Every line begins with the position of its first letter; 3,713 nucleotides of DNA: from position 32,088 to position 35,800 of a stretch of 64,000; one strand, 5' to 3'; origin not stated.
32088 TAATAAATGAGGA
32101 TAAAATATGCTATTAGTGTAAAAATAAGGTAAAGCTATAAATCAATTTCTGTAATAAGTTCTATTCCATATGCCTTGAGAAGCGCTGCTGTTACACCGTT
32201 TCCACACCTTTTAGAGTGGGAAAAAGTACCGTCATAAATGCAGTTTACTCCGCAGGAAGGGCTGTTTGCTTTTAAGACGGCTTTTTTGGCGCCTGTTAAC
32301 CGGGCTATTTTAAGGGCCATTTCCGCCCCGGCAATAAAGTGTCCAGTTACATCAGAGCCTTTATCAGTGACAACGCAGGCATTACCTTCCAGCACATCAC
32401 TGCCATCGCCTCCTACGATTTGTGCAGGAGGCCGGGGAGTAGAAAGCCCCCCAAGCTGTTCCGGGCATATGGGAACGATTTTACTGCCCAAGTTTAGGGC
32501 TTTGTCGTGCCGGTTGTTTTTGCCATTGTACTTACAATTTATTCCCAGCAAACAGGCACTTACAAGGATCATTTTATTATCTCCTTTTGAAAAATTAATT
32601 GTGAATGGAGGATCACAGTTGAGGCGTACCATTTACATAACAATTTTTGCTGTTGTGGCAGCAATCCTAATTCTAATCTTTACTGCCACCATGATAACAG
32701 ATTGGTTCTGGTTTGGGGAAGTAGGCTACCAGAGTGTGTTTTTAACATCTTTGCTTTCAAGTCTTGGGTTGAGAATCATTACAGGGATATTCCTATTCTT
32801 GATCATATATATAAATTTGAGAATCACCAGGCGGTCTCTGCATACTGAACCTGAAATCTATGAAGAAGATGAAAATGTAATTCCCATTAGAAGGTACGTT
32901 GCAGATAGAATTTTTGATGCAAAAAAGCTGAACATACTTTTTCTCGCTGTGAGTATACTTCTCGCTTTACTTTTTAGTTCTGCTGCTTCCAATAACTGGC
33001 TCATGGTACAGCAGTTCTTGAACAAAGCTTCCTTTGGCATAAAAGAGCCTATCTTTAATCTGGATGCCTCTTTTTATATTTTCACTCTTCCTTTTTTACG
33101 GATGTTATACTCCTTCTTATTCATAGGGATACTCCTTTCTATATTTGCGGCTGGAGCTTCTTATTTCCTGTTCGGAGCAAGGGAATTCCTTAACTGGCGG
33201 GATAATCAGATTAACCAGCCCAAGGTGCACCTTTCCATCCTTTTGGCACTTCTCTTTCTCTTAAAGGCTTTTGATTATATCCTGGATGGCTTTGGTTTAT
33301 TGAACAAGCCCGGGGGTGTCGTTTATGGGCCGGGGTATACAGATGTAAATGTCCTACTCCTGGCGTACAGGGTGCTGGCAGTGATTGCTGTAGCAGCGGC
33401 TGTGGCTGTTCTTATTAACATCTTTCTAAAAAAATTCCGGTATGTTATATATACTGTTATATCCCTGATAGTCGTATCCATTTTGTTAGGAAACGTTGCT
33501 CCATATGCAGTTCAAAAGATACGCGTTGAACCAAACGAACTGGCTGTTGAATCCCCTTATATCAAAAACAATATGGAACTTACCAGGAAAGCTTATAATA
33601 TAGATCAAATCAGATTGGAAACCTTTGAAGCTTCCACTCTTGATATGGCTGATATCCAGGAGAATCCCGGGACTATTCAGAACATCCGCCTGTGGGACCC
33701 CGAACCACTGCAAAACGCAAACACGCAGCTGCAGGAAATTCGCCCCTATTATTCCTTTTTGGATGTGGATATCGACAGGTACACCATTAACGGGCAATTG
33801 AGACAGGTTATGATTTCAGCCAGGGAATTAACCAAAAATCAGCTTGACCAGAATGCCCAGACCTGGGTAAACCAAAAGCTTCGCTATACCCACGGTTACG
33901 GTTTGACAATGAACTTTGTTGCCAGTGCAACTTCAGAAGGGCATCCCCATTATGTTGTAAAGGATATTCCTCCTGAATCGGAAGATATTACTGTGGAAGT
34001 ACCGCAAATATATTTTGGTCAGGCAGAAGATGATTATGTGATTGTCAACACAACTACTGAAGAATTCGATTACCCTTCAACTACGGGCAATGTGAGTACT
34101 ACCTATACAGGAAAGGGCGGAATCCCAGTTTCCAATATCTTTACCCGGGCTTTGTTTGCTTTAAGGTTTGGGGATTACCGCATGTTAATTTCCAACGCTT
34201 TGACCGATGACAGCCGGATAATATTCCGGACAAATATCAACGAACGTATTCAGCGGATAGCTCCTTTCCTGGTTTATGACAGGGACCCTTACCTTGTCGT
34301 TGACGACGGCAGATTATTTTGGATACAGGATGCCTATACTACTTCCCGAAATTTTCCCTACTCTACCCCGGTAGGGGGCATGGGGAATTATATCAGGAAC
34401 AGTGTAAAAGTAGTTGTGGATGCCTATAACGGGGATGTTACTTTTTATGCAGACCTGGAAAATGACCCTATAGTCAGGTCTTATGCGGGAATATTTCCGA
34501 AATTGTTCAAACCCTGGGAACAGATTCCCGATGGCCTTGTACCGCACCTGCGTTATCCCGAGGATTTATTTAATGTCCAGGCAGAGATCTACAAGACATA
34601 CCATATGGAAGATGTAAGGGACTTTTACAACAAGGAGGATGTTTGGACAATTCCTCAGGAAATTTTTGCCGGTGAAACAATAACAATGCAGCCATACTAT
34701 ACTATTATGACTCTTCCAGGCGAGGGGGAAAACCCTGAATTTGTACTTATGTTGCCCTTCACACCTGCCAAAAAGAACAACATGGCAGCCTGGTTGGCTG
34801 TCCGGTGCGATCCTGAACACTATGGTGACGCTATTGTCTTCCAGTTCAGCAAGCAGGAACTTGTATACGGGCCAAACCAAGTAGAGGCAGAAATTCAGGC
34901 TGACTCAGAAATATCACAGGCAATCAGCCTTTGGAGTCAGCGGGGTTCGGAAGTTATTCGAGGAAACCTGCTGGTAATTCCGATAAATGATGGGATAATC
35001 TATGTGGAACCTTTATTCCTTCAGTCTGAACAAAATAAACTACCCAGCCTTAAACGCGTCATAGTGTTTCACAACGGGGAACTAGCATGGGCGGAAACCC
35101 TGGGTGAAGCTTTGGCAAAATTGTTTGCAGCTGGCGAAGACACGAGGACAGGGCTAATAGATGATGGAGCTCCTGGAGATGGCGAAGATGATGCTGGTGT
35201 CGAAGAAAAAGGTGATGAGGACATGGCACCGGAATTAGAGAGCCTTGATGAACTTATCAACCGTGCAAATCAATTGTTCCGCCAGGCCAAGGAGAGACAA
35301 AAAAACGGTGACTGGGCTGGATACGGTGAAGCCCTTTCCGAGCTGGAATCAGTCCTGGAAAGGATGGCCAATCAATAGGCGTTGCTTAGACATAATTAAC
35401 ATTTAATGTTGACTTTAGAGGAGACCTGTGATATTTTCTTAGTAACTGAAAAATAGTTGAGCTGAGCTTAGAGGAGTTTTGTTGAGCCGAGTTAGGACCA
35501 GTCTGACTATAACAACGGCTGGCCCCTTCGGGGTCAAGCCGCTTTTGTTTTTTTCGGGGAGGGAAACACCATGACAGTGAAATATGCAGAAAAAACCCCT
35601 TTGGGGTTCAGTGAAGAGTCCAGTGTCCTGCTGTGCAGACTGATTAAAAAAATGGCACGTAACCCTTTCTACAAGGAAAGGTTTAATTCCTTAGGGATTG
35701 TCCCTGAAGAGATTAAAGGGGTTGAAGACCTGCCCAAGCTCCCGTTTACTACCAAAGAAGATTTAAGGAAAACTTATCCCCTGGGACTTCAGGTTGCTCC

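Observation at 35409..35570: Attenuator-like leader with tandem 17-nt repeats, and a terminator abutting the RBS of the PaaK-like ligase gene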

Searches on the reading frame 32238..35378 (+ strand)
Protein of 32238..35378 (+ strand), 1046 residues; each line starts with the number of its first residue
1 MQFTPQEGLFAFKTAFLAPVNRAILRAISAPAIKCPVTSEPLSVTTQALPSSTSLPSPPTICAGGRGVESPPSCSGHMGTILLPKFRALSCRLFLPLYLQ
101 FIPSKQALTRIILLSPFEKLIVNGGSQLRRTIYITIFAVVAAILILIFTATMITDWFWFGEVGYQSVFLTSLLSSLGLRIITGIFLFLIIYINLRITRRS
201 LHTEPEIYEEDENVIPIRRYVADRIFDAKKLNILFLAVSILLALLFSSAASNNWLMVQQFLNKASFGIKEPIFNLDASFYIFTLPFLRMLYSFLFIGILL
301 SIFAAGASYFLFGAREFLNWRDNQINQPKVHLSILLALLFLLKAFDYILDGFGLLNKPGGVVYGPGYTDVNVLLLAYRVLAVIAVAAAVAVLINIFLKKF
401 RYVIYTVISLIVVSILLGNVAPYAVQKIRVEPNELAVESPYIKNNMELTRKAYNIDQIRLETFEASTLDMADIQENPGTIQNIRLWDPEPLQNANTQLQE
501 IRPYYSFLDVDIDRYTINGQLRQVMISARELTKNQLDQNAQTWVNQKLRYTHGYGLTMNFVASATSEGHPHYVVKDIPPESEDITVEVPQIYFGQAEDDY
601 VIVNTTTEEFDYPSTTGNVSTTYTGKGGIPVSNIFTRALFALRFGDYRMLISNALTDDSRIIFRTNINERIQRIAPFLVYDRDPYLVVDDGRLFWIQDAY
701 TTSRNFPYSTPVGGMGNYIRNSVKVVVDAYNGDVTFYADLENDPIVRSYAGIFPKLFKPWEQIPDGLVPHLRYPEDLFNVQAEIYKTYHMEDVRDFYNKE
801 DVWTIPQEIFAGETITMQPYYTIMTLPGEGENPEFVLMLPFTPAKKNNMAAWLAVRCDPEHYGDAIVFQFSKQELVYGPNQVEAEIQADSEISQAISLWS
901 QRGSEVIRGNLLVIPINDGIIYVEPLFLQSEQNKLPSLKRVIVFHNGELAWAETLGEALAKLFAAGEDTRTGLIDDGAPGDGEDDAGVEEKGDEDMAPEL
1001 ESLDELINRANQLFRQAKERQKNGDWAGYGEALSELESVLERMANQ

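Call 10: search_protein_families(library=pfam, proteins=[window:32238-35378:+])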
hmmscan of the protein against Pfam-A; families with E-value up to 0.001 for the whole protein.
window:32238-35378:+ (1046 aa): 1 family
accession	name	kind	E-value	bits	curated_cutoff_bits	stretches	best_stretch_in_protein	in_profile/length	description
PF03699.18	UPF0182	-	4.1e-294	978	27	1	134-899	3-770/770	Uncharacterised protein family (UPF0182)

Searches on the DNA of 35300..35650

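Call 4: search_rna_families(source=window, start=35300, end=35650, threshold=evalue, max_evalue=10, show_alignments=3)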
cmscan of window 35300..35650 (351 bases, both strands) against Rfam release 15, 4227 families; matches with E-value up to 10: 4.
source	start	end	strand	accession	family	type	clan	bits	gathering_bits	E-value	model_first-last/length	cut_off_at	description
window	35394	35481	+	RF02896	S774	Gene; sRNA;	-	20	48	3.5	1-95/95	no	Staphylococcus sRNA 774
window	35409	35460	+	RF00681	mir-198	Gene; miRNA;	-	16.5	70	1.6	1-62/62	no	mir-198 microRNA precursor family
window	35321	35450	+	RF01498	Afu_190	Gene; snRNA; snoRNA; CD-box;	-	14.6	35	1.2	1-100/100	no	A. fumigatus snoRNA Afu_190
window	35429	35462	+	RF03159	RAGATH-7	Gene; sRNA;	-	11.2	111.8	4.3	175-208/208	no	RAGATH-7 RNA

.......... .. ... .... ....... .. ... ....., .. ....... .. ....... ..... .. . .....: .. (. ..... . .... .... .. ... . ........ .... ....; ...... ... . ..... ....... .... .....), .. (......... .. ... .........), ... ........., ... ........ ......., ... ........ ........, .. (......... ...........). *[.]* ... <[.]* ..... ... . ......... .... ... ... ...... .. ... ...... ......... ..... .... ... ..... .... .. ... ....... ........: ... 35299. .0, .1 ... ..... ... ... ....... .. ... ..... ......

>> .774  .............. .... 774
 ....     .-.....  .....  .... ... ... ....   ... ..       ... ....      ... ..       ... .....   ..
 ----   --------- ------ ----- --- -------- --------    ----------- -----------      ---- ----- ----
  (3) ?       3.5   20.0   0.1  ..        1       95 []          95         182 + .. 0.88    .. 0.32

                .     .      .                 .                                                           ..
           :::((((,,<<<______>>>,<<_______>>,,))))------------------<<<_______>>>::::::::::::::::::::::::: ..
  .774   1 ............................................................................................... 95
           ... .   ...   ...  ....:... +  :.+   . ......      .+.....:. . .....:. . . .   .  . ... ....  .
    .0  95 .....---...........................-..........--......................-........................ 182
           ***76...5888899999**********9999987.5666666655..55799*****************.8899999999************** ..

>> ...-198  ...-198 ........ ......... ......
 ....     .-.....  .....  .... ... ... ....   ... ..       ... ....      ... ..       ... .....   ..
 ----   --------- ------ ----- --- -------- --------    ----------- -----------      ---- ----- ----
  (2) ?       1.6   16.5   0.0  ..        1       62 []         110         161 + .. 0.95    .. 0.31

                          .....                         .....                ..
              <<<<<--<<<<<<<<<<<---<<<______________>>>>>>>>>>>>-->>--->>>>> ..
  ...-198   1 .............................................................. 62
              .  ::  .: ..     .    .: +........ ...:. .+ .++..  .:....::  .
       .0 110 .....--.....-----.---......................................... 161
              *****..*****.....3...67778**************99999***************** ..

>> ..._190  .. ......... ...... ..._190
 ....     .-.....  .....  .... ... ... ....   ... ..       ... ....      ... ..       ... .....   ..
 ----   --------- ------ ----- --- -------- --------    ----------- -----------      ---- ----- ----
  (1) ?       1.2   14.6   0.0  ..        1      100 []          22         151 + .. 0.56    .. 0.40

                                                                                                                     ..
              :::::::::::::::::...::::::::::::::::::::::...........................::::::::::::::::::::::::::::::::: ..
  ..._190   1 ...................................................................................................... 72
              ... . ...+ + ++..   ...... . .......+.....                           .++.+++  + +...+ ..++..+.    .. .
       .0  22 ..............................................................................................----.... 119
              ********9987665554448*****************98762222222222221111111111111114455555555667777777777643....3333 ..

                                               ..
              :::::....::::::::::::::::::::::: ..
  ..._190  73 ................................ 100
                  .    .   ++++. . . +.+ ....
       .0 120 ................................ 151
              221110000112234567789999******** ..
